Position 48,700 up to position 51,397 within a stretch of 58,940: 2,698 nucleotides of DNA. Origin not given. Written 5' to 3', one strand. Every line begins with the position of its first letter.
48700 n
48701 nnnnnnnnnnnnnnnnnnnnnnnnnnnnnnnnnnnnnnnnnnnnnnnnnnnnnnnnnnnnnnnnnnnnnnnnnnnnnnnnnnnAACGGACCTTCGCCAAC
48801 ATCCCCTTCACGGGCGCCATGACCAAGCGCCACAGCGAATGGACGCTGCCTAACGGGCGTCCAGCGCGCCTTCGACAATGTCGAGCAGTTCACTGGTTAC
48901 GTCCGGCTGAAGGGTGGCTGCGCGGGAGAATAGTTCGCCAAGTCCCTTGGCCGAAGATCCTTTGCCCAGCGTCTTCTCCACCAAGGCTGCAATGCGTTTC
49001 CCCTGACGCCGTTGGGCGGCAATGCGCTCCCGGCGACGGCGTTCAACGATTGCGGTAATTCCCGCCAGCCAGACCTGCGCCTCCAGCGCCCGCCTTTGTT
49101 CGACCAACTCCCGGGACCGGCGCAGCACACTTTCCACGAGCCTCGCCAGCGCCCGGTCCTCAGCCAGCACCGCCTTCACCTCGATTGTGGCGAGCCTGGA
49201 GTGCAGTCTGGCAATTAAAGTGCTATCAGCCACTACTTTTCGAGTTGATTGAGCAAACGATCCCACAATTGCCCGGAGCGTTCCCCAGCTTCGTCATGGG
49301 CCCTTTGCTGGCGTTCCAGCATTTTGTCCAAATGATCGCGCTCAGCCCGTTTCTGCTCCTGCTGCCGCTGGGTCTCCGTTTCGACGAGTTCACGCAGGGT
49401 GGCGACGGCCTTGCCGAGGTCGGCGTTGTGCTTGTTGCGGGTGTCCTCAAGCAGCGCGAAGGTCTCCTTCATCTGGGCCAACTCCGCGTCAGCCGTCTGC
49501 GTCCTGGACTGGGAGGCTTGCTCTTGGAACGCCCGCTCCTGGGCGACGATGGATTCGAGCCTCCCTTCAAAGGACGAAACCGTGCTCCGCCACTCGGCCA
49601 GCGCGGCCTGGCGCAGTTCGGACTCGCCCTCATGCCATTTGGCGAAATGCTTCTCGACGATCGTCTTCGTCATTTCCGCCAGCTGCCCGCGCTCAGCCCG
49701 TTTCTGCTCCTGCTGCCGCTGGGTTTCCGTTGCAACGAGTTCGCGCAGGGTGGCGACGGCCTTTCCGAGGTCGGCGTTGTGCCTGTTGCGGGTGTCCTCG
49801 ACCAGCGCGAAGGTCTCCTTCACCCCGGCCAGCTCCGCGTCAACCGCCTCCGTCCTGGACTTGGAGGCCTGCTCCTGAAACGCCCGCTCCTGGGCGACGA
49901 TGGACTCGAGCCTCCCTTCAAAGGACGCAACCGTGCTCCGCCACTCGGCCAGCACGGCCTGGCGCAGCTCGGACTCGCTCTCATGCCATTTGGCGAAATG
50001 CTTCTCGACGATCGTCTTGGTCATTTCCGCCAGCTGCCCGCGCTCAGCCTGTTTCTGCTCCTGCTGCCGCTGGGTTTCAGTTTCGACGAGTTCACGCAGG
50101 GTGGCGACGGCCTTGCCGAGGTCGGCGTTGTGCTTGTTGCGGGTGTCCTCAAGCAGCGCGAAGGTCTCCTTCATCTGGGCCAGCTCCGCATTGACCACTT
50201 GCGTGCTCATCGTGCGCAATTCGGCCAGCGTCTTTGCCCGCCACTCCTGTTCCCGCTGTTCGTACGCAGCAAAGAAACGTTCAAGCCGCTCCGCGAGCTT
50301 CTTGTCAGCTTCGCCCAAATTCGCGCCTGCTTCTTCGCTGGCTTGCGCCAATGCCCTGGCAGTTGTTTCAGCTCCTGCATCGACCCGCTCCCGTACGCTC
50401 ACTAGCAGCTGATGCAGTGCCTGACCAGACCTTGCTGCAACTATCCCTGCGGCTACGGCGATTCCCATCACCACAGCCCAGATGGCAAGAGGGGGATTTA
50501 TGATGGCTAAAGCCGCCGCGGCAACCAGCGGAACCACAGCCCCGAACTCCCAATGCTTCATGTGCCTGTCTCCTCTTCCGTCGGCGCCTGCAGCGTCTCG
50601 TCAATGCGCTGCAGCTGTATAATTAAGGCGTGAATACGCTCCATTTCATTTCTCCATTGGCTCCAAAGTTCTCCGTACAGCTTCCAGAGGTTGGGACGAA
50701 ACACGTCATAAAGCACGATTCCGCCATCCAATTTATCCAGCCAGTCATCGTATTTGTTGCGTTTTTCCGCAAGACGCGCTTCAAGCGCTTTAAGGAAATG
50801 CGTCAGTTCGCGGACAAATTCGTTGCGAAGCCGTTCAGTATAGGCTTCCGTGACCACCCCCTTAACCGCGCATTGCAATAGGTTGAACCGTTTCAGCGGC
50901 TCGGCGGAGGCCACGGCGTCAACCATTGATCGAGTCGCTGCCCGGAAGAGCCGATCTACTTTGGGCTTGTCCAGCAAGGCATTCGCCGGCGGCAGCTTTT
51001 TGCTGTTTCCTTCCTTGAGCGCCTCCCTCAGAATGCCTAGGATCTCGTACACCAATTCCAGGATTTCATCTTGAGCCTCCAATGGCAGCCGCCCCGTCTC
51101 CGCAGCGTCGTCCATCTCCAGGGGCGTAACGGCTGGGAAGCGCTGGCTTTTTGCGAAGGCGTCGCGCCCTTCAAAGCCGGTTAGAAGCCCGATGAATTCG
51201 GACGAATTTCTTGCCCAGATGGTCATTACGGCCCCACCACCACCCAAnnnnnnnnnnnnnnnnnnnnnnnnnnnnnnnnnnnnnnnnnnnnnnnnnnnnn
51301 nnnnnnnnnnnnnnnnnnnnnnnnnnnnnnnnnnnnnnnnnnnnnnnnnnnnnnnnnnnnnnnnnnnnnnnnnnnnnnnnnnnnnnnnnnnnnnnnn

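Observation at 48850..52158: Four accessory ORFs (D, E, F, G) downstream of the DLPs have no family I can recognise, and one supplies the only TM anchor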

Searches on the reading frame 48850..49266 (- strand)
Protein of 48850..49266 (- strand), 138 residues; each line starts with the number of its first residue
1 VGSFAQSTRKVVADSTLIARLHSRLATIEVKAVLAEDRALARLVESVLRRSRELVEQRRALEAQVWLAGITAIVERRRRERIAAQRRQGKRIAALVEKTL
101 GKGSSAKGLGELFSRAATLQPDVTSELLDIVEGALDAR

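Call 5: search_protein_families(library=pfam, proteins=[window:48850-49266:-], max_evalue=1)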
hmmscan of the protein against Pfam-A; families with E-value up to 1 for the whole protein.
window:48850-49266:- (138 aa): 1 family
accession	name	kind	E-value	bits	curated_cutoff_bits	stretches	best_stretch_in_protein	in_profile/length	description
PF11226.13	DUF3022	-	0.73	10.5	30.6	1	71-120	54-103/105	Protein of unknown function (DUF3022)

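Call 6: search_protein_families(library=padloc, proteins=[window:48850-49266:-], max_evalue=1)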
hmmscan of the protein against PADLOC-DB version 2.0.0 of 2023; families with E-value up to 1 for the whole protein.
window:48850-49266:- (138 aa): 0 families

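Call 7: search_protein_families(library=ncbifam, proteins=[window:48850-49266:-], max_evalue=1)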
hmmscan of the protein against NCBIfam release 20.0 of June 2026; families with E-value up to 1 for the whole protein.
window:48850-49266:- (138 aa): 0 families

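Call 38: search_protein_families(library=phrogs, proteins=[window:48850-49233:-], max_evalue=0.1)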
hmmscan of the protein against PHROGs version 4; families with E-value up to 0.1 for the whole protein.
window:48850-49233:- (127 aa): 0 families

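Call 42: find_homologous_proteins(query=window:48850-49233:-)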
Query window:48850-49233:- (127 aa): 52 proteins with E <= 0.001 among 324 candidates.
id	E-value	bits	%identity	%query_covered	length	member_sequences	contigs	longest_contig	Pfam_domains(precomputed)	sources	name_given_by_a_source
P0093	2.5e-53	196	99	83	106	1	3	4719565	-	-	-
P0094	3.7e-44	167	75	96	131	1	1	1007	-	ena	-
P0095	4.5e-43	164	75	95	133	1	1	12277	-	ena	-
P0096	7.7e-43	163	74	98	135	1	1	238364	-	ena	-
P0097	1.0e-42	162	70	100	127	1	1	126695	-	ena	-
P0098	3.4e-42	161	69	100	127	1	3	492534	-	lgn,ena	-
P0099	6.4e-42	160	69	100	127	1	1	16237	-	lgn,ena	-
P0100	8.9e-42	159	74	95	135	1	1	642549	-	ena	-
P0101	1.1e-41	159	69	98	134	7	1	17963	-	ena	-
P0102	1.3e-41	159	72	95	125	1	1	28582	-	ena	-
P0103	1.6e-41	159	76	91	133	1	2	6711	-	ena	-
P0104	2.1e-41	158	73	95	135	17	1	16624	-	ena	-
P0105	2.6e-41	158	71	95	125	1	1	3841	-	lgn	-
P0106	5.9e-41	157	73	95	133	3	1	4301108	-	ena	-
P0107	5.9e-41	157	69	100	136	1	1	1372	-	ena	-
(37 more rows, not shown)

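Call 71: search_protein_families(library=pfam, alignment_id=A4, max_evalue=0.1)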
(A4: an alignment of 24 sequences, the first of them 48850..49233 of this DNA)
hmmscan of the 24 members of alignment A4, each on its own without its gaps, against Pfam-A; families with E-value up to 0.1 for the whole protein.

A. member 1, window:48850-49233:- (127 aa): 0 families

B. families by the number of members that match (of 24 scanned): 4 families
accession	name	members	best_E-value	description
PF11239.13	DUF3040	5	0.0092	Protein of unknown function (DUF3040)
PF01479.30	S4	2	0.074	S4 domain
PF02969.23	TAF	1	0.0096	TATA box binding protein associated factor (TAF)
PF09709.15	Cas_Csd1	1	0.031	CRISPR-associated protein (Cas_Csd1)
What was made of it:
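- Tried and rejected: DUF3040 for G appears in 5 of 24 members, with best E 0.009 (call 71).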

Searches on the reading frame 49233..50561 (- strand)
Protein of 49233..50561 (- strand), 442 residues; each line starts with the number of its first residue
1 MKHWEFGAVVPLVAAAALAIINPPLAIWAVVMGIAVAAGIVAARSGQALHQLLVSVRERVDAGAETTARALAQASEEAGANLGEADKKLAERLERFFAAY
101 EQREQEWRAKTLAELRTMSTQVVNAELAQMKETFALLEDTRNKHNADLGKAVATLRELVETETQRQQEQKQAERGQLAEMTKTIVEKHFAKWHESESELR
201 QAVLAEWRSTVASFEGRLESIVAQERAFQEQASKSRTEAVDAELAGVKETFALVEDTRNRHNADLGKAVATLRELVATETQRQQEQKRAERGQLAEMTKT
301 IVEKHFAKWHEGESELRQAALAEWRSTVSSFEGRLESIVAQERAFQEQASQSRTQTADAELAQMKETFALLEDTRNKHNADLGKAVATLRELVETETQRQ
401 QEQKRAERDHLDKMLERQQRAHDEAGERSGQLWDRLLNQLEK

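Call 5: search_protein_families(library=pfam, proteins=[window:49233-50561:-], max_evalue=1)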
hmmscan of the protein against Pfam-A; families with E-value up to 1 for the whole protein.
window:49233-50561:- (442 aa): 8 families
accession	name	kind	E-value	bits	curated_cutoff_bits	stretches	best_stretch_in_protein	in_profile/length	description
PF20315.3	DUF6611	-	0.016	15.7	27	1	7-91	58-144/168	Family of unknown function (DUF6611)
PF14411.12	LHH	-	0.034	14.7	23.3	0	171-198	27-54/76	A nuclease of the HNH/ENDO VII superfamily with conserved LHH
PF07558.16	Shugoshin_N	-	0.034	14.4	30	0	257-272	4-19/45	Shugoshin N-terminal coiled-coil region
PF14377.11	UBM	-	0.067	13.1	23.3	0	198-210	20-32/35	Ubiquitin binding region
PF10521.14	Tti2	-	0.07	13.1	25.2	0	382-417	191-223/279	Tti2 family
PF22028.2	DUF6934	-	0.1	13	27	0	117-170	36-89/145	Family of unknown function (DUF6934)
PF12688.13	TPR_5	-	0.26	12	24.2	1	360-422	50-112/119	Tetratrico peptide repeat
PF10051.14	DUF2286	-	0.5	10.6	24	0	276-316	4-44/138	Uncharacterized protein conserved in archaea (DUF2286)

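Call 6: search_protein_families(library=padloc, proteins=[window:49233-50561:-], max_evalue=1)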
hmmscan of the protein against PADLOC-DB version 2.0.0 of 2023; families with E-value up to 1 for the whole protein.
window:49233-50561:- (442 aa): 4 families
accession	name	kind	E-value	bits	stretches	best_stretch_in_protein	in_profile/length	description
PDLC00636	ZorA2|ZorA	-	0.0073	13.2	2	108-235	305-427/461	MotA/ExbB/TolQ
PDLC00648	ZorA3|ZorA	-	0.018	11.8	1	30-247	294-503/692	MotA/ExbB/TolQ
PDLC00601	ZorA1|ZorA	-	0.16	8.5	1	318-441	325-448/699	MotA/ExbB/TolQ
PDLC01854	CARF3--CARF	-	0.24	9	1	124-177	152-203/208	-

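Call 7: search_protein_families(library=ncbifam, proteins=[window:49233-50561:-], max_evalue=1)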
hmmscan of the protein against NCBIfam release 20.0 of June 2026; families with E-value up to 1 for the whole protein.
window:49233-50561:- (442 aa): 6 families
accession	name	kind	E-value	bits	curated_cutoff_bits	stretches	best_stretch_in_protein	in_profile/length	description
NF033916.0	antiphage_ZorA_3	subfamily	0.0008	18.4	250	1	45-187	275-412/509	anti-phage ZorAB system protein ZorA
NF003396.0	PRK04598.1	equivalog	0.013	15.9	121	0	380-422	30-70/81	Sec-independent protein translocase subunit TatA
NF011011.0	PRK14438.1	equivalog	0.018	15.2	109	0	267-345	4-80/91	acylphosphatase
NF002813.0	PRK02958.1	equivalog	0.031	14.4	83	0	146-176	30-61/73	Sec-independent protein translocase subunit TatA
TIGR04527.1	mycoplas_twoTM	subfamily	0.052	13.2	125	1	29-148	18-145/248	MG_279/MG_280 family protein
NF038251.1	AdcR_fam_Zn_TF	equivalog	0.79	10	175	0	261-311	62-111/143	zinc-dependent MarR family transcriptional regulator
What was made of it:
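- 49233..50561 (-): Gene F (442 aa). It has an N-terminal hydrophobic helical hairpin (residues 6-44, with an NPP turn and basic residues on both sides). A proline-free helical arm follows. The protein ends in a conserved tail (…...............). The weak ZorA hits fall only on the helical arm and are far below cut-off: calls 6, 7.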

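Call 38: search_protein_families(library=phrogs, proteins=[window:49233-50561:-], max_evalue=0.1)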
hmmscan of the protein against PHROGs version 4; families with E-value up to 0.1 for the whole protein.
window:49233-50561:- (442 aa): 11 families
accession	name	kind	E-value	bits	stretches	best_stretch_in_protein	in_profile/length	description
phrog_27607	-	unknown function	0.0019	19.4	0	139-158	12-31/49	-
phrog_38698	-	unknown function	0.0021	19.4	0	222-278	19-74/102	-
phrog_32669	-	unknown function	0.0025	16.7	0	199-270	817-884/1054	-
phrog_31796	-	unknown function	0.0093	17.5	0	261-289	53-81/97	-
phrog_13659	-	unknown function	0.017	16.1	0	355-387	15-47/49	-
phrog_8412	-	unknown function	0.024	15.7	0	298-314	58-74/77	-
phrog_31497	-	unknown function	0.032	15.4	0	217-284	14-81/100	-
phrog_16432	-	unknown function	0.038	15.1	0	152-225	52-121/146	-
phrog_20558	-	unknown function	0.039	14.9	0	353-395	11-47/61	-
phrog_37972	-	unknown function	0.078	13.4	0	240-313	21-93/230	-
phrog_16800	-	unknown function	0.08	13.8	0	177-208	33-64/68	-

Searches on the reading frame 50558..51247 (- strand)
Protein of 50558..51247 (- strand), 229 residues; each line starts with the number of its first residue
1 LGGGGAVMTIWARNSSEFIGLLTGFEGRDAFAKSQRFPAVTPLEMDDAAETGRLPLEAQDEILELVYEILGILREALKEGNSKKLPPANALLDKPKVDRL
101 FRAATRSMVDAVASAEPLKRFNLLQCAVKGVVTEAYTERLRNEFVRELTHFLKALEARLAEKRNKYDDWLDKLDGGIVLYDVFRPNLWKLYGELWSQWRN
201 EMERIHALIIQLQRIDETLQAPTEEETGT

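Call 5: search_protein_families(library=pfam, proteins=[window:50558-51247:-], max_evalue=1)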
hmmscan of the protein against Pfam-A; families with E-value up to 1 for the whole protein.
window:50558-51247:- (229 aa): 2 families
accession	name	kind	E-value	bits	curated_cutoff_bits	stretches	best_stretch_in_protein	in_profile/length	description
PF22738.1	NNH7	-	0.024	15.3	27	1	94-173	51-134/225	NACHT N-terminal Helical domain 7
PF00888.28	Cullin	-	0.2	10.8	33.2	1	121-215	21-100/620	Cullin family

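Call 6: search_protein_families(library=padloc, proteins=[window:50558-51247:-], max_evalue=1)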
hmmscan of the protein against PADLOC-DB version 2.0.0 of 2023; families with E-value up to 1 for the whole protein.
window:50558-51247:- (229 aa): 0 families

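Call 7: search_protein_families(library=ncbifam, proteins=[window:50558-51247:-], max_evalue=1)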
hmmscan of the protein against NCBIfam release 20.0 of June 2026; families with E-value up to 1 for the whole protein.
window:50558-51247:- (229 aa): 0 families

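Call 22: find_homologous_proteins(query=window:50558-51226:-)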
Query window:50558-51226:- (222 aa): 32 proteins with E <= 0.001 among 908 candidates.
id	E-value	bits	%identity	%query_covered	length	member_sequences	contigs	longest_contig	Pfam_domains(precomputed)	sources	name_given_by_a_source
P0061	4.8e-142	489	100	100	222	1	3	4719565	-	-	-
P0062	5.2e-92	326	69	100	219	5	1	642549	-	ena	-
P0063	3.4e-90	320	70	96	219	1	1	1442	-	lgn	-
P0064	1.8e-71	259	58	95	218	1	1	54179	-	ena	-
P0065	3.2e-65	238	54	95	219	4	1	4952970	-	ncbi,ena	-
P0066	6.8e-65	237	54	95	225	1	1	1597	-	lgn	-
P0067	1.1e-63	233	55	100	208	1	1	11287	-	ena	-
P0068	1.2e-61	226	52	96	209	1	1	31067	-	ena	-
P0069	1.4e-61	226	54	100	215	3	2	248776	-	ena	-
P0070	1.5e-61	226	51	95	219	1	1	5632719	-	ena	-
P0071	3.3e-61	225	55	96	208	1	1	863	-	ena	-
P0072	1.1e-60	223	52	96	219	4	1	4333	-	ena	-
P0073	4.0e-60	222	53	96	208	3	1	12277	-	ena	-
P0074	1.3e-59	220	50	95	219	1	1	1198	-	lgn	-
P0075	9.3e-59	217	50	96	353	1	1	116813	-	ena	-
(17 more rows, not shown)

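Call 37: search_solved_structures(query=A3, max_evalue=10)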
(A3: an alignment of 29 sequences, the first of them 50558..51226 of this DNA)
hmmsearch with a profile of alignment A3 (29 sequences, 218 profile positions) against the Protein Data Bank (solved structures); distinct sequences matched with E-value up to 10: 0.

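Call 38: search_protein_families(library=phrogs, proteins=[window:50558-51226:-], max_evalue=0.1)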
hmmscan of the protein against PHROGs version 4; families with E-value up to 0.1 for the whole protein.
window:50558-51226:- (222 aa): 0 families

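Call 43: predict_structure(alignment_id=A3)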
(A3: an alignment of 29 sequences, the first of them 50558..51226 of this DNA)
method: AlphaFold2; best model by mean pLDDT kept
length: 222 residues; sequences in the alignment: 29
mean_pLDDT: 71.7   pTM: 0.65
mean pLDDT of the five models: 71.7, 69.8, 69.5, 69.2, 66.8
residues with pLDDT >= 90: 45; 70-90: 93; 50-70: 38; < 50: 46
segments of 3 or more residues with pLDDT < 50: 1-5, 7-10, 12-45
pLDDT, mean of each block of 10 residues (from residue 1): 41 46 37 34 51 82 83 71 91 90 72 78 91 93 85 76 60 66 89 90 88 68 42
secondary structure, 60 per line:
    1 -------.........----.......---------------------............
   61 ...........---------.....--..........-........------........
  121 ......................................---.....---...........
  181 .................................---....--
elements in order: H8-16 H21-27 H49-71 H81-85 H88-97 H99-106 H113-158 H162-166 H170-213 H217-220
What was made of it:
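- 50558..51226 (-): Gene E (222 aa). It has a conserved N-terminal segment that is predicted to be poorly ordered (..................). This is followed by an up-down helical bundle with two ~45-residue helices. AF2 model, pLDDT 72: call 43.
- Checked: E is predicted all-helical, with pLDDT 72 (call 43).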

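Call 47: fold_search(model_id=the predicted structure, library=pdb)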
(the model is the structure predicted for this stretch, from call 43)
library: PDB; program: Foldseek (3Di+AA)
matches with E <= 10: 217; with E <= 0.001: 0
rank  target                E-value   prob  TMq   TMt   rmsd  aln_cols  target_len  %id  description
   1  7xge_G                1.5e-01  0.97  0.39  0.48   6.2       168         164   18  Crystal structure of MCL-1 in complex with computationally designed inhibitor protein (released 2022-07-20)
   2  7xge_A                1.9e-01  0.77  0.31  0.37   7.6       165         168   19  Crystal structure of MCL-1 in complex with computationally designed inhibitor protein (released 2022-07-20)
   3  7xge_C                3.5e-01  0.69  0.30  0.37   7.8       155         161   17  Crystal structure of MCL-1 in complex with computationally designed inhibitor protein (released 2022-07-20)
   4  4u5a_D                3.9e-01  0.30  0.24  0.27  14.1       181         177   12  Sporozoite Protein for Cell Traversal (released 2014-12-24)
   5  4u5a_A                5.5e-01  0.35  0.27  0.30  11.3       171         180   10  Sporozoite Protein for Cell Traversal (released 2014-12-24)
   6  7xgf_A                5.7e-01  0.51  0.30  0.35   7.9       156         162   18  Crystal structure of BCL-xL in complex with computationally designed inhibitor protein (released 2022-07-20)
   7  7tad_C                6.0e-01  0.08  0.14  0.14  21.1       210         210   14  CryoEM structure of the (NPR1)2-(TGA3)2 complex (released 2022-03-16)
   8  7xgg_A                6.7e-01  0.63  0.34  0.41   7.3       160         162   17  Crystal structure of BCL-xL in complex with computationally designed inhibitor protein (released 2022-07-20)
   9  8iyj_R0               7.0e-01  0.20  0.22  0.24  33.4       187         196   16  Cryo-EM structure of the 48-nm repeat doublet microtubule from mouse sperm (released 2023-07-05)
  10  7xge_E                7.4e-01  0.35  0.26  0.34   8.4       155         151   17  Crystal structure of MCL-1 in complex with computationally designed inhibitor protein (released 2022-07-20)
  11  4tql_B                8.5e-01  0.23  0.26  0.25  30.1       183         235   20  Computationally designed three helix bundle (released 2014-10-15)
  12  1ow6_B                9.0e-01  0.38  0.26  0.36   9.0       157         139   11  Paxillin LD4 motif bound to the Focal Adhesion Targeting (FAT) domain of the Focal Adhesion Kinase (released 2003-10-21)
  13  8dt0_B                1.0e+00  0.13  0.20  0.28  12.0       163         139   18  Scaffolding protein functional sites using deep learning (released 2022-08-10)
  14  7sqc_1H               1.1e+00  0.11  0.19  0.22  22.1       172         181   16  Ciliary C1 central pair apparatus isolated from Chlamydomonas reinhardtii (released 2022-04-13)
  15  4wid_A                1.2e+00  0.07  0.16  0.12  31.7       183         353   14  Crystal structure of the immediate-early 1 protein (IE1) at 2.31 angstrom (tetragonal form after crystal dehydration) (released 2014-10-29)
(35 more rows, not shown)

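Call 70: search_protein_families(library=pfam, alignment_id=A3, max_evalue=0.1)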
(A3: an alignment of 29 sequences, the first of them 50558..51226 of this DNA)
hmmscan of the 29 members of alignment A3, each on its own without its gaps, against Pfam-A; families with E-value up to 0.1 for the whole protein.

A. member 1, window:50558-51226:- (222 aa): 1 family
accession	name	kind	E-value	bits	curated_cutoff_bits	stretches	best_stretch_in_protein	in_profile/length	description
PF22738.1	NNH7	-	0.038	14.6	27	1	87-166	51-134/225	NACHT N-terminal Helical domain 7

B. families by the number of members that match (of 29 scanned): 8 families
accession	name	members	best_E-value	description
PF00888.28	Cullin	1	0.023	Cullin family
PF00672.30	HAMP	1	0.029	HAMP domain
PF09743.14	E3_UFM1_ligase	1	0.034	E3 UFM1-protein ligase 1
PF24111.1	DUF7386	1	0.035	Family of unknown function (DUF7386)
PF22738.1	NNH7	1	0.038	NACHT N-terminal Helical domain 7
PF10557.15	Cullin_Nedd8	1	0.039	Cullin protein neddylation domain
PF13997.11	YqjK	1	0.072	YqjK-like protein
PF03917.23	GSH_synth_ATP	1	0.076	Eukaryotic glutathione synthase, ATP binding domain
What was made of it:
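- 50558..51226 (-): The NNH7 hit is seen in only 1 of 29 members, so it is chance: call 70.
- Tried and rejected: NNH7 for E appears in 1 of 29 members (call 70).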
